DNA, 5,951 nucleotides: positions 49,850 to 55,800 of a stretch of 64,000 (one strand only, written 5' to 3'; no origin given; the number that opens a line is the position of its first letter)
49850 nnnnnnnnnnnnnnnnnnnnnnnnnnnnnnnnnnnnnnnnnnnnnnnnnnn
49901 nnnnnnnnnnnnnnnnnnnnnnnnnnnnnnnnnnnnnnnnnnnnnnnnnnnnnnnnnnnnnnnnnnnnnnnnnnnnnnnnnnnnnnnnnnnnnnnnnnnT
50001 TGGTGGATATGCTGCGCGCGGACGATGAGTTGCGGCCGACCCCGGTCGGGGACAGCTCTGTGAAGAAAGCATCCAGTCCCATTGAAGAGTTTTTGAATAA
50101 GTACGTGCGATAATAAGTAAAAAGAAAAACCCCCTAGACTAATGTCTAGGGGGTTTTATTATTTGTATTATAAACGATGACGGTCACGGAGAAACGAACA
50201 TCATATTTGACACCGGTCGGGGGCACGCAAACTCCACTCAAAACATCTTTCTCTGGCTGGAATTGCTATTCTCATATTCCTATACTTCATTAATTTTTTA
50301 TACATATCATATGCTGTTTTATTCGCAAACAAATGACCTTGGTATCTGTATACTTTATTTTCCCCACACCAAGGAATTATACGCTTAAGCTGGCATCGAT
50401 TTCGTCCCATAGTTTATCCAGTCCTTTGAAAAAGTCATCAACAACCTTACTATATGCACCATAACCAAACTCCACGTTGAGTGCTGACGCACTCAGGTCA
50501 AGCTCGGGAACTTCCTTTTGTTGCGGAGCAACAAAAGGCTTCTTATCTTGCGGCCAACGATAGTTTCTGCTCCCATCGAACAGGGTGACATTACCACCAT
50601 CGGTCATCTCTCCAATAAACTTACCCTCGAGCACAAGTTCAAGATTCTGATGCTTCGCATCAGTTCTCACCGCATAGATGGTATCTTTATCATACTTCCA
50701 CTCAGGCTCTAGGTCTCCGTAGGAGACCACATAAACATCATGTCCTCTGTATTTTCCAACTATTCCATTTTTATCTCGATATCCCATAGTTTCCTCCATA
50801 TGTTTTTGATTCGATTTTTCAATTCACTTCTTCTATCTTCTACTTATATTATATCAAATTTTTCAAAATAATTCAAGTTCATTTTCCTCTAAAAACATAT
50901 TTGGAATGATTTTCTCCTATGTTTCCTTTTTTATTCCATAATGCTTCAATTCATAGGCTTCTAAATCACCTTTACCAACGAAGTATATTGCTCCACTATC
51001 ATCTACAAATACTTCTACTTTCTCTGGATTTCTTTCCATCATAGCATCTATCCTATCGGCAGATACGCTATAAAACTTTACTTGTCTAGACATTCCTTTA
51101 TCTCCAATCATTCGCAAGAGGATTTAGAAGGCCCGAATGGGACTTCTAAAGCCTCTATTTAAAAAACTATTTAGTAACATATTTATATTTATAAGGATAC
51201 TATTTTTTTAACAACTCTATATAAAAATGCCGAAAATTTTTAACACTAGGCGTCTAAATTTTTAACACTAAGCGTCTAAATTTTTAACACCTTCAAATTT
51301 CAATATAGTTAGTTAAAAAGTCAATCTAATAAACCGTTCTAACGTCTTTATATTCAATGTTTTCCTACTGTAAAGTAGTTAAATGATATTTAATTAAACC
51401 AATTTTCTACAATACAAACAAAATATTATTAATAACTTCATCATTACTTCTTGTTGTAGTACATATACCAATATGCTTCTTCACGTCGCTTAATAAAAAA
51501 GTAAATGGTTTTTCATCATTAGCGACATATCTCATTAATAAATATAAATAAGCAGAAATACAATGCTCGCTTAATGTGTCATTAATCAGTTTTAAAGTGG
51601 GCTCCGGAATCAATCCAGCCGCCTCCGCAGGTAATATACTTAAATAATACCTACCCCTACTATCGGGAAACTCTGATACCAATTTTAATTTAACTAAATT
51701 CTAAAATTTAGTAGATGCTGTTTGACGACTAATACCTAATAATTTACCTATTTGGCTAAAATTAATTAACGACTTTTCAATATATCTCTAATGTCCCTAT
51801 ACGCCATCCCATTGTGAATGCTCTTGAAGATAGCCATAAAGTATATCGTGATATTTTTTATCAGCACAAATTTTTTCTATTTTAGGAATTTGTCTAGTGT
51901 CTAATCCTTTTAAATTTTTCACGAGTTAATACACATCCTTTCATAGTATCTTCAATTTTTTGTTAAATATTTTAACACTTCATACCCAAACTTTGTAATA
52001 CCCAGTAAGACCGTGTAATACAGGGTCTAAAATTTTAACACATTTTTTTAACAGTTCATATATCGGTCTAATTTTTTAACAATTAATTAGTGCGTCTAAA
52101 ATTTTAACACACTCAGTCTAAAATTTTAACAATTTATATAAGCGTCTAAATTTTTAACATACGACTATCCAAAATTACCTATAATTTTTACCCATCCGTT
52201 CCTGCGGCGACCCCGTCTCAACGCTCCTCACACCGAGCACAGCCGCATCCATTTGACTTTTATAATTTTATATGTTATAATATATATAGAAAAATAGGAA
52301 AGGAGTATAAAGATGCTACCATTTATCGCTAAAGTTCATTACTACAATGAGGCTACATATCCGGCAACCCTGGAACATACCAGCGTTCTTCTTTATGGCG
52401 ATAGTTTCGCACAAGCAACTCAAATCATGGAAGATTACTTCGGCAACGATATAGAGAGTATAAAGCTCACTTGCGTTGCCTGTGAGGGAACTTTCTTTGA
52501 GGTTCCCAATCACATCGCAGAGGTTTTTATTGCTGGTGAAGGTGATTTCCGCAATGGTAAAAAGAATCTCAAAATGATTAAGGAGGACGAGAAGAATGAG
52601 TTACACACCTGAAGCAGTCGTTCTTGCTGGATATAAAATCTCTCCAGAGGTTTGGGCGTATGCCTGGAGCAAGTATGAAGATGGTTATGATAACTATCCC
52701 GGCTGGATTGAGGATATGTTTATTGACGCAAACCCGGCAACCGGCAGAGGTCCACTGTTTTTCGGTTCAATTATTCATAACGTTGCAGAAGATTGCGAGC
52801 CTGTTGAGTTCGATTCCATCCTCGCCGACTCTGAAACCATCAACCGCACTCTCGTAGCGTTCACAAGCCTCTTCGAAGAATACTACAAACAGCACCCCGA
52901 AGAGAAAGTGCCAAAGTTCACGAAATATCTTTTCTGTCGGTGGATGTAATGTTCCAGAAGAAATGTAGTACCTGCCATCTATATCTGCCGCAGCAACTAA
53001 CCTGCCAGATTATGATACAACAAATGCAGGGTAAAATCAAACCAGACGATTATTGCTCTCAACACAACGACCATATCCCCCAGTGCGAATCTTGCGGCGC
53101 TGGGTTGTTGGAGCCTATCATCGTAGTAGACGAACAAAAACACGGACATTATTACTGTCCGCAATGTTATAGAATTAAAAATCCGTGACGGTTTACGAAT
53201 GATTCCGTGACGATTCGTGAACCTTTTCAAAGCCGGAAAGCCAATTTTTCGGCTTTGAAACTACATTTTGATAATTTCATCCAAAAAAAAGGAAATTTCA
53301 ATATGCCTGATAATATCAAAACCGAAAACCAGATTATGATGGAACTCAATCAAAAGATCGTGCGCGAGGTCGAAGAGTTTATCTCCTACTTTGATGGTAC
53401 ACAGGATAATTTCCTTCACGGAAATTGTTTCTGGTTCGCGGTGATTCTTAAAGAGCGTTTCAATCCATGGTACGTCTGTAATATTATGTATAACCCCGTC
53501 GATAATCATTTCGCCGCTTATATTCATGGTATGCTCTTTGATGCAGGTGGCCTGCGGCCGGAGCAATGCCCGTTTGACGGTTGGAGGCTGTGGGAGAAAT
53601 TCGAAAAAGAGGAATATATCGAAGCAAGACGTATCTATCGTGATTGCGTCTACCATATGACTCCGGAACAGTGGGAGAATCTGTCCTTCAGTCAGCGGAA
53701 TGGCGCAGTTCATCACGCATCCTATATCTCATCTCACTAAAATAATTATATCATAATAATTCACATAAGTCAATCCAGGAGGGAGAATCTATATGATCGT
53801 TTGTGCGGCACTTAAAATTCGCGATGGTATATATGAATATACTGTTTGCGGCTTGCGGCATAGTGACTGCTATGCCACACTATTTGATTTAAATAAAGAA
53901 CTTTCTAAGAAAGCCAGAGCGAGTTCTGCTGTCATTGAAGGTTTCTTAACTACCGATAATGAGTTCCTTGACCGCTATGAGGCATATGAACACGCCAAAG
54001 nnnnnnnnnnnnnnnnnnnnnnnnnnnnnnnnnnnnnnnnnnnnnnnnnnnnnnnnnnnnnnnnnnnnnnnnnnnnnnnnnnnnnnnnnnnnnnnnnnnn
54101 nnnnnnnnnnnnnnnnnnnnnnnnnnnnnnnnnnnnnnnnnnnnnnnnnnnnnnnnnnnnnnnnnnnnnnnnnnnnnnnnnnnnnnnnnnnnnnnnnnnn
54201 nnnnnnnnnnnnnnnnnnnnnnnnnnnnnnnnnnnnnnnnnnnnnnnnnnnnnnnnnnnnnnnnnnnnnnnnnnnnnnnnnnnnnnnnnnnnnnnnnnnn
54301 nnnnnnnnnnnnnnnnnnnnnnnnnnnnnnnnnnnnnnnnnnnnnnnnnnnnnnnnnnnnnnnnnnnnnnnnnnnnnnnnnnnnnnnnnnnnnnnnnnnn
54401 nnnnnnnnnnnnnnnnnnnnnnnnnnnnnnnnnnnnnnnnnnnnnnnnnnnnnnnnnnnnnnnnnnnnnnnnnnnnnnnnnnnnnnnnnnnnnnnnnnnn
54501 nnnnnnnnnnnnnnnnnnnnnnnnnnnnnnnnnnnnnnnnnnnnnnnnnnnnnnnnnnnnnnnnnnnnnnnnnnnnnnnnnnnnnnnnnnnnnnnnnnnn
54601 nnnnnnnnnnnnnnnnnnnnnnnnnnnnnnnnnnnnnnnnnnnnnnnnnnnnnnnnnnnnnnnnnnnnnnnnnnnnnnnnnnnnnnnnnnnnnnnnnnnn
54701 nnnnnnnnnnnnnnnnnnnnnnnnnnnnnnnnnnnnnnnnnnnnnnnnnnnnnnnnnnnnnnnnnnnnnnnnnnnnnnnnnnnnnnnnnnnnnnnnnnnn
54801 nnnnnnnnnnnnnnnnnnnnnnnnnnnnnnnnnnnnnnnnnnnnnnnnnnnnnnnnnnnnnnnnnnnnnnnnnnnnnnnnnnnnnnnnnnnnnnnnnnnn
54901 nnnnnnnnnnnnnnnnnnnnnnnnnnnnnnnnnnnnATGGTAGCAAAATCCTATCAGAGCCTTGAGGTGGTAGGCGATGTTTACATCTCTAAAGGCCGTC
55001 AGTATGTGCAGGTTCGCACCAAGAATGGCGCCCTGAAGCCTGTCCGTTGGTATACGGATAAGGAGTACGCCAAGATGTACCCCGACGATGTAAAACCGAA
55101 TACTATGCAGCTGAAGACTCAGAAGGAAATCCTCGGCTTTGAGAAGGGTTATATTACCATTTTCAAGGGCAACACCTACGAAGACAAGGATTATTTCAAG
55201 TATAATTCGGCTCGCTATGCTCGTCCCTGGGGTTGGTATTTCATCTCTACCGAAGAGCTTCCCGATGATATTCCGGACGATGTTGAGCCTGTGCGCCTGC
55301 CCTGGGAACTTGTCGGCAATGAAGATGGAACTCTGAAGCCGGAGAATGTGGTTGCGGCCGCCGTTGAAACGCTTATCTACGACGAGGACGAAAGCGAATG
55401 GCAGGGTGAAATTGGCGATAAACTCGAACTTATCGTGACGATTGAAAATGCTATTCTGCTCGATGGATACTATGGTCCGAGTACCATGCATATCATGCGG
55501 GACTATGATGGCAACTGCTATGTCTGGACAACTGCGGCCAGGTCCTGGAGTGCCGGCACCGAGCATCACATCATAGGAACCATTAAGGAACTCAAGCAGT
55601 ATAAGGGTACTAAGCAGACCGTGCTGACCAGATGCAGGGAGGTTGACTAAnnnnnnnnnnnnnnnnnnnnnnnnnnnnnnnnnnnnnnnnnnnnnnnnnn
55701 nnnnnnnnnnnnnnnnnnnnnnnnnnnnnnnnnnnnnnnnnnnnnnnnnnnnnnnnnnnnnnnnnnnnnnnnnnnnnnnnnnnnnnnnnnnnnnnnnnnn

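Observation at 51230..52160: Two iteron arrays flank a recoded helix-turn-helix gene: candidate origin of replication or centromere-like site, plus a solitary iteron at 45356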

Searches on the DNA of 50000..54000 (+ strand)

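Call 10: search_dna_similar(query=window:50000-54000:+, collection=phages, mode=distant)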
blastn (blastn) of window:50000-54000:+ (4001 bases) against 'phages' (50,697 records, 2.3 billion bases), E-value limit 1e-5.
No match.

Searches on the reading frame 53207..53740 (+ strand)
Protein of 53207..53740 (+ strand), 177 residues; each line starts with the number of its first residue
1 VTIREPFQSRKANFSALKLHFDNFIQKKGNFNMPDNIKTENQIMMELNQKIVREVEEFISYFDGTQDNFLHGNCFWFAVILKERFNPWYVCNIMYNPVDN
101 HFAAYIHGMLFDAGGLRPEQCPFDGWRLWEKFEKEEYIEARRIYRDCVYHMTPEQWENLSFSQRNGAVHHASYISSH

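Call 12: search_protein_families(library=phrogs, proteins=[window:53207-53740:+], max_evalue=0.001)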
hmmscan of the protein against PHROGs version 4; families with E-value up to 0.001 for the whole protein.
window:53207-53740:+ (177 aa): 1 family
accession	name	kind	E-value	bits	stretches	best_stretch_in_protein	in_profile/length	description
phrog_4814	-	unknown function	1.9e-05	25.4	1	49-116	11-75/113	-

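Call 13: search_protein_families(library=pfam, proteins=[window:53207-53740:+], max_evalue=0.001)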
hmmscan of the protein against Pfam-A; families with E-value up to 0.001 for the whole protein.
window:53207-53740:+ (177 aa): 1 family
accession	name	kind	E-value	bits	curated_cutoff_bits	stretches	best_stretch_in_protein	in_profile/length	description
PF24591.1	Phage_YunG-like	-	8.6e-05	22.8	27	1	68-116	18-63/99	Phage YunG-like protein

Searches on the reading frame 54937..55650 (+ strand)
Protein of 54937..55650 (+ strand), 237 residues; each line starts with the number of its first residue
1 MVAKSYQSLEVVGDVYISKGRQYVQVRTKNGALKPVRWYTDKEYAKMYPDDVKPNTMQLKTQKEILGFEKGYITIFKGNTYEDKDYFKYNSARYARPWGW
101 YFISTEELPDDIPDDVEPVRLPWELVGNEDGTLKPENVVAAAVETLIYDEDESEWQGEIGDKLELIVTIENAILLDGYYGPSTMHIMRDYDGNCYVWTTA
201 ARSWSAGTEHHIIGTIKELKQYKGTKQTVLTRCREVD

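Call 12: search_protein_families(library=phrogs, proteins=[window:54937-55650:+], max_evalue=0.001)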
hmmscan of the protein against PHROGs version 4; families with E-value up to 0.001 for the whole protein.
window:54937-55650:+ (237 aa): 4 families
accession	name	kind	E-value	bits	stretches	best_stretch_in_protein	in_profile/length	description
phrog_2319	-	unknown function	1.2e-24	88.3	1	149-233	308-394/399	-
phrog_30451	-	unknown function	1e-23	85.3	1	64-234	98-278/287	-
phrog_3628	-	unknown function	1.3e-09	38.7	1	149-235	166-255/257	-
phrog_27218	-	unknown function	2.2e-07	31.9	1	151-232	105-186/192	-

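Call 13: search_protein_families(library=pfam, proteins=[window:54937-55650:+], max_evalue=0.001)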
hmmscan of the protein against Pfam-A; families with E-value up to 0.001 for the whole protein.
window:54937-55650:+ (237 aa): 0 families
